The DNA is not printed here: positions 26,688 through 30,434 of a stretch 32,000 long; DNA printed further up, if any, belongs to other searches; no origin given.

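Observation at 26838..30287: SEFIR/TIR-like - STAND NTPase - 36-aa repeat giant protein: candidate NLR-like antiphage sensor-effector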

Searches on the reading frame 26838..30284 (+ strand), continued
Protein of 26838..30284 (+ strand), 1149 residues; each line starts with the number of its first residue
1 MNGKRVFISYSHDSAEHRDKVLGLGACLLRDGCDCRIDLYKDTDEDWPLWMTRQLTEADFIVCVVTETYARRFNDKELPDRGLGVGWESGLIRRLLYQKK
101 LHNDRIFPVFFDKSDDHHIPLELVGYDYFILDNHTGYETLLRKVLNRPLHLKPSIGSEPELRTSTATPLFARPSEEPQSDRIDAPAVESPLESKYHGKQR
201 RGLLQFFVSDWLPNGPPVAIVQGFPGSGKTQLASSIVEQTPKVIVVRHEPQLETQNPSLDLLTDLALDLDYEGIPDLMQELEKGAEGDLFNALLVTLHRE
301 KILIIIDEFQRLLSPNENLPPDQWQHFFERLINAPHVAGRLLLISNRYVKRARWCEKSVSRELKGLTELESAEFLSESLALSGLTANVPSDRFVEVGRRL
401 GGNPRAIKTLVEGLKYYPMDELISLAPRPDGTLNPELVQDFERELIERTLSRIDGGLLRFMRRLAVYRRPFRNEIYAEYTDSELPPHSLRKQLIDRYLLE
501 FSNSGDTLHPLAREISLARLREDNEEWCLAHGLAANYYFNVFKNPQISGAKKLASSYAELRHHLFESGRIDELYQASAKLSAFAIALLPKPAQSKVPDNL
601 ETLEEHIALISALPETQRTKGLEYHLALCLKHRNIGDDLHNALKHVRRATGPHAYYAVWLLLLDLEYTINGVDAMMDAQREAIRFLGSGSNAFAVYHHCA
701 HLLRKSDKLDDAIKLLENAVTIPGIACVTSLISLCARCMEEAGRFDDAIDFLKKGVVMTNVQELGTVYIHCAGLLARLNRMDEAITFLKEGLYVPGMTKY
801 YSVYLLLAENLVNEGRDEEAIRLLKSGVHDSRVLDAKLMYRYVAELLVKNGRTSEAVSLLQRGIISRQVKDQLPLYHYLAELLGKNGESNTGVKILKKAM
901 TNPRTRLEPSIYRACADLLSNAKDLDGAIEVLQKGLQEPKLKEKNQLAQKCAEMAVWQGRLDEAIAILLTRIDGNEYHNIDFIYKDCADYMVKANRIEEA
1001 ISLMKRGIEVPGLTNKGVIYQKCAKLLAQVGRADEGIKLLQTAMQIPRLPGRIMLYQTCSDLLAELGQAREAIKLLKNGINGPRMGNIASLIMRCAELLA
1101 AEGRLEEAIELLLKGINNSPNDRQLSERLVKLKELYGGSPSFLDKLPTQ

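Call 50: predict_structure(alignment_id=A3)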
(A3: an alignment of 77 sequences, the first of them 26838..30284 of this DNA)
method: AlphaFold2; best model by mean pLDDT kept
length: 1149 residues; sequences in the alignment: 77
mean_pLDDT: 86.6   pTM: 0.62
mean pLDDT of the five models: 86.6, 84.5, 84.5, 81.2, 79.5
residues with pLDDT >= 90: 730; 70-90: 298; 50-70: 57; < 50: 64
segments of 3 or more residues with pLDDT < 50: 79-84, 99-101, 150-193, 1147-1149
pLDDT, mean of each block of 10 residues (from residue 1): 73 82 87 79 64 82 86 65 56 64 74 64 73 73 67 33 29 33 30 70 94 95 92 89 83 85 91 91 90 96 94 89 96 94 94 91 93 94 91 92 93 92 85 85 94 92 91 87 90 92 87 94 93 93 64 74 95 90 87 87 95 94 97 92 97 92 96 95 89 95 93 95 89 96 95 89 91 95 95 91 96 96 95 94 96 95 93 94 92 94 92 96 95 94 93 96 97 86 95 97 94 84 97 97 86 94 96 96 82 96 94 90 90 74 50
secondary structure, 60 per line:
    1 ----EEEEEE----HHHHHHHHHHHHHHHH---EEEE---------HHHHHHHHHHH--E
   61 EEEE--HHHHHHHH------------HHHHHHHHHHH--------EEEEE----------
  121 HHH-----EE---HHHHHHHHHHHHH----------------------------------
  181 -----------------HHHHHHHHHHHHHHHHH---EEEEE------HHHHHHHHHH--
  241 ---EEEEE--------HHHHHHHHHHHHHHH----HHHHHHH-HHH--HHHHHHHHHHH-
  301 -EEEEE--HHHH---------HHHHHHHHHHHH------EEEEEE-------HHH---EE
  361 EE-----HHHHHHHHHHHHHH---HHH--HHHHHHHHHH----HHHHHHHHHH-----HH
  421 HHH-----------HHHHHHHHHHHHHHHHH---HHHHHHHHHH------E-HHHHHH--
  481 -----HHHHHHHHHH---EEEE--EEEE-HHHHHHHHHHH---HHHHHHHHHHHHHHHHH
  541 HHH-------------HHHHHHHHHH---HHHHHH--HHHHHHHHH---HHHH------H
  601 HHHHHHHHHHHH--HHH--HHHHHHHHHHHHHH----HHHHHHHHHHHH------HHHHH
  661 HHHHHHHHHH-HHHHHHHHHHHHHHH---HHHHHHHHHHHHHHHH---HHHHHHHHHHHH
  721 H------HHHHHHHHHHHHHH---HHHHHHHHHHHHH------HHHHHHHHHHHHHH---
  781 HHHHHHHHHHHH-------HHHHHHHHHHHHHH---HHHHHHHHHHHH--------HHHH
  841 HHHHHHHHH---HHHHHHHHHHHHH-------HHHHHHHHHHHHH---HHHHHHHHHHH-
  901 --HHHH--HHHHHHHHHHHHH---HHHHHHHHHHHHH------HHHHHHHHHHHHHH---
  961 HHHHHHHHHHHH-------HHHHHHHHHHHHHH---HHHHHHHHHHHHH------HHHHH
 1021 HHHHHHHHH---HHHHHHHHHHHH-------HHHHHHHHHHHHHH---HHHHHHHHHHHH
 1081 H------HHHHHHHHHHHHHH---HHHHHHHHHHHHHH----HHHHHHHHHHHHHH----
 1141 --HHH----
elements in order (helices of 4 or more, strands of 3 or more residues): E5-10 H15-30 E34-37 H47-57 E60-64 H67-74 H87-97 E106-110 H134-146 H198-214 E218-222 H229-238 E244-248 H257-271 H276-282 H289-299 E302-306 H309-312 H322-333 E340-345 E359-362 H368-381 H390-399 H404-413 H419-423 H435-451 H455-464 H473-478 H486-495 E499-502 E505-508 H510-520 H524-543 H557-566 H570-575 H578-586 H590-593 H600-612 H620-633 H638-649 H656-670 H672-686 H690-705 H709-721 H728-741 H745-757 H764-777 H781-792 H800-813 H817-828 H837-849 H853-865 H873-885 H889-899 H903-906 H909-921 H925-937 H944-957 H961-972 H980-993 H997-1009 H1016-1029 H1033-1044 H1052-1065 H1069-1081 H1088-1101 H1105-1118 H1123-1136

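Call 53: fold_search(model_id=the predicted structure, library=pdb)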
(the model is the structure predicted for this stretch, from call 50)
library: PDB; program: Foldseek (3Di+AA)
matches with E <= 10: 1730; with E <= 0.001: 353
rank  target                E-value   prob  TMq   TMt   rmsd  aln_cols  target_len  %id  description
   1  6mfv_A                9.5e-12  1.00  0.24  0.39  22.1       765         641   13  Crystal structure of the Signal Transduction ATPase with Numerous Domains (STAND) protein with a tetratricopeptide rep (released 2019-02-20)
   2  8fgw_D                2.6e-11  1.00  0.28  0.25  22.1       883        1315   13  Human IFT-A complex structures provide molecular insights into ciliary transport (released 2023-02-22)
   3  8bbg_D                8.9e-11  1.00  0.26  0.23  22.8       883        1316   14  Structure of the IFT-A complex; anterograde IFT-A train model (released 2022-12-21)
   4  9rtt_Q                3.0e-10  1.00  0.16  0.19  36.7       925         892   12  Activated Elongation Complex with IWS1 and ELOF1 (released 2025-09-03)
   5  9hvq_Q                3.5e-10  1.00  0.13  0.16  32.8       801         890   11  Structure of the transcribing Pol II-DSIF-PAF-SPT6-RECQL5 complex (released 2025-07-16)
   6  5dse_C                7.4e-10  1.00  0.17  0.25  28.1       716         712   14  Crystal Structure of the TTC7B/Hyccin Complex (released 2015-12-02)
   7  8bbe_D                1.1e-09  1.00  0.15  0.23  31.8       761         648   13  Structure of the IFT-A complex; IFT-A2 module (released 2022-12-21)
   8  1w3b_A                1.2e-09  1.00  0.17  0.41  18.4       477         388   16  The superhelical TPR domain of O-linked GlcNAc transferase reveals structural similarities to importin alpha. (released 2004-09-09)
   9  8ro0_I                1.3e-09  1.00  0.19  0.28  38.9       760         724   12  Structure of the C. elegans Intron Lariat Spliceosome primed for disassembly (ILS') (released 2024-08-07)
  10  8ro1_I                3.0e-09  1.00  0.17  0.25  39.0       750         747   13  Structure of the C. elegans Intron Lariat Spliceosome double-primed for disassembly (ILS'') (released 2024-08-07)
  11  4buj_F                3.1e-09  1.00  0.13  0.12  43.2      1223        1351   11  Crystal structure of the S. cerevisiae Ski2-3-8 complex (released 2013-08-28)
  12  8bda_E                3.5e-09  1.00  0.24  0.21  29.6      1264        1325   13  IFTA complex in anterograde intraflagellar transport trains (Chlamydomonas reinhardtii) (released 2023-01-11)
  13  6af0_A                4.3e-09  1.00  0.14  0.17  36.1       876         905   13  Structure of Ctr9, Paf1 and Cdc73 ternary complex from Myceliophthora thermophila (released 2018-09-19)
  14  8hmd_C                4.5e-09  1.00  0.25  0.22  29.1      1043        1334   13  base module state 2 of Tetrahymena IFT-A (released 2023-06-14)
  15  7dkh_A                8.9e-09  1.00  0.13  0.16  35.7       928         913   12  Crystal structure of the Ctr9/Paf1/Cdc73/Rtf1 quaternary complex (released 2021-11-24)
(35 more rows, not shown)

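Call 81: find_encoding_contigs(protein=P0003, flank=7000, max_places=1)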
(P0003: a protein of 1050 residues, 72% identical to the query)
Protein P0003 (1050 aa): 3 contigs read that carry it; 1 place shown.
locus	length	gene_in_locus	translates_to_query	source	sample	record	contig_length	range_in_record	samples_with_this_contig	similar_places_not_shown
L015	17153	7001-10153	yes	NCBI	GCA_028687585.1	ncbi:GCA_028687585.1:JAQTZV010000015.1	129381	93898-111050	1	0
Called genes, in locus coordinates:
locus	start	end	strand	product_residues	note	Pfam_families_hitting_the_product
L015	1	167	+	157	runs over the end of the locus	-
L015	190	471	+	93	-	-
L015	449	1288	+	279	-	-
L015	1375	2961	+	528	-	-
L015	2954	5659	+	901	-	PF06087:Tyr-DNA_phospho (faint), PF13091:PLDc_2 (faint)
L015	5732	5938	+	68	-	-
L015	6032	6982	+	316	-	PF12760:Zn_ribbon_IS1595, PF12762:DDE_Tnp_IS1595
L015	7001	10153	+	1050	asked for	PF13401:AAA_22 (weak), PF14559:TPR_19 (faint), PF13428:TPR_14 (faint), PF13432:TPR_16 (faint), PF25068:ARM_TT21_4th (faint), PF08311:Mad3_BUB1_I (faint), PF12895:ANAPC3 (faint), PF13424:TPR_12 (faint), +10 more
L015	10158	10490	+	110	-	-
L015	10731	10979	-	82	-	-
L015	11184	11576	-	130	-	-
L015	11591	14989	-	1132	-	PF07916:TraG_N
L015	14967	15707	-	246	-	-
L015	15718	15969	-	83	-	-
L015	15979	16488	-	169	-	PF10502:Peptidase_S26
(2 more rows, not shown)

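Call 82: find_encoding_contigs(protein=P0055, flank=7000, max_places=1)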
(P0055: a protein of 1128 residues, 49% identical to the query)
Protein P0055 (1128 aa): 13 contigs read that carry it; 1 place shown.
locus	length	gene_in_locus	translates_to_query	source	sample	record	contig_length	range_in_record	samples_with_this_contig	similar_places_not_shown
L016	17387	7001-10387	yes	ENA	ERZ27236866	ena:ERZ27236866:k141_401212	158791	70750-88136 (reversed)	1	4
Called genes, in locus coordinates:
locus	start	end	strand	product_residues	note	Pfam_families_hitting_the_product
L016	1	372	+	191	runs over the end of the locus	-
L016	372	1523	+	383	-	PF00589:Phage_integrase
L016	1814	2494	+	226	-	PF02163:Peptidase_M50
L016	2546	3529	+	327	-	PF00579:tRNA-synt_1b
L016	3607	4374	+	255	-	PF02616:SMC_ScpA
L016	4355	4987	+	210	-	PF04079:SMC_ScpB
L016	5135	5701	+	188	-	-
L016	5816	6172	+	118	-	-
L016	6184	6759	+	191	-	PF15731:MqsA_antitoxin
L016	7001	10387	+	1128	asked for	PF21941:SMEK_N, PF01637:ATPase_2 (faint), PF05729:NACHT (faint), PF13191:AAA_16 (weak), PF13401:AAA_22, PF12895:ANAPC3 (faint), PF14559:TPR_19 (faint), PF23231:HAT_Syf1_CNRKL1_C (faint), +3 more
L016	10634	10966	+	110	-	-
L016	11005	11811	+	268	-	PF01875:Memo, PF02900:LigB (weak)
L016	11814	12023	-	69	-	PF18152:DAHP_snth_FXD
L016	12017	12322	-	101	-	PF01817:CM_2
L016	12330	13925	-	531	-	PF00890:FAD_binding_2, PF01266:DAO, PF07992:Pyr_redox_2 (faint), PF02910:Succ_DH_flav_C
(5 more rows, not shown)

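Call 83: find_encoding_contigs(protein=P0083, flank=7000, max_places=1)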
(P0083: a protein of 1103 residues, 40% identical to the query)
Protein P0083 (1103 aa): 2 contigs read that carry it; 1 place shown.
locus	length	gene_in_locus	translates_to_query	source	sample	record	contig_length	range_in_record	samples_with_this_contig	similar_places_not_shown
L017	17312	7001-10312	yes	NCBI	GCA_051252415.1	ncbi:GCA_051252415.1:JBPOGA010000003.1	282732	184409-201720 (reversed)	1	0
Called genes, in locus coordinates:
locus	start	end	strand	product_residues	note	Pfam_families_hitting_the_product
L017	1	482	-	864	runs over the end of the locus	PF00675:Peptidase_M16, PF05193:Peptidase_M16_C, PF00675:Peptidase_M16, PF05193:Peptidase_M16_C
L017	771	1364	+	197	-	PF27881:CRWN_N (weak)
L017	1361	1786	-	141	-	-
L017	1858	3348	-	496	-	PF08323:Glyco_transf_5, PF13439:Glyco_transf_4 (weak), PF13579:Glyco_trans_4_4 (weak), PF00534:Glycos_transf_1, PF13692:Glyco_trans_1_4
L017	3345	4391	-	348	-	PF09721:Exosortase_EpsH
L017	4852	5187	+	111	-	PF01541:GIY-YIG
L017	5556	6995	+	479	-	PF04326:SLFN_AlbA_2, PF13749:HATPase_c_4, PF21247:Fic-like_C (weak)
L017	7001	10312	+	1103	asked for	PF13676:TIR_2 (weak), PF01637:ATPase_2 (faint), PF13401:AAA_22 (weak), PF25058:ARM_TT21 (faint), PF13181:TPR_8 (faint), PF13424:TPR_12 (faint), PF13428:TPR_14 (faint), PF13431:TPR_17 (faint), +2 more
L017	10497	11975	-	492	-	PF01565:FAD_binding_4, PF04030:ALO (weak)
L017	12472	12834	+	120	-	-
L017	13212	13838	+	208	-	-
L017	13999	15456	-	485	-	PF00890:FAD_binding_2 (weak), PF01266:DAO (faint), PF01946:Thi4, PF03486:HI0933_like (faint), PF07992:Pyr_redox_2 (weak), PF12831:FAD_oxidored (weak), PF01593:Amino_oxidase, PF13450:NAD_binding_8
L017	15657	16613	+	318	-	PF01618:MotA_ExbB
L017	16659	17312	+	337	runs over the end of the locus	PF13519:VWA_2 (faint)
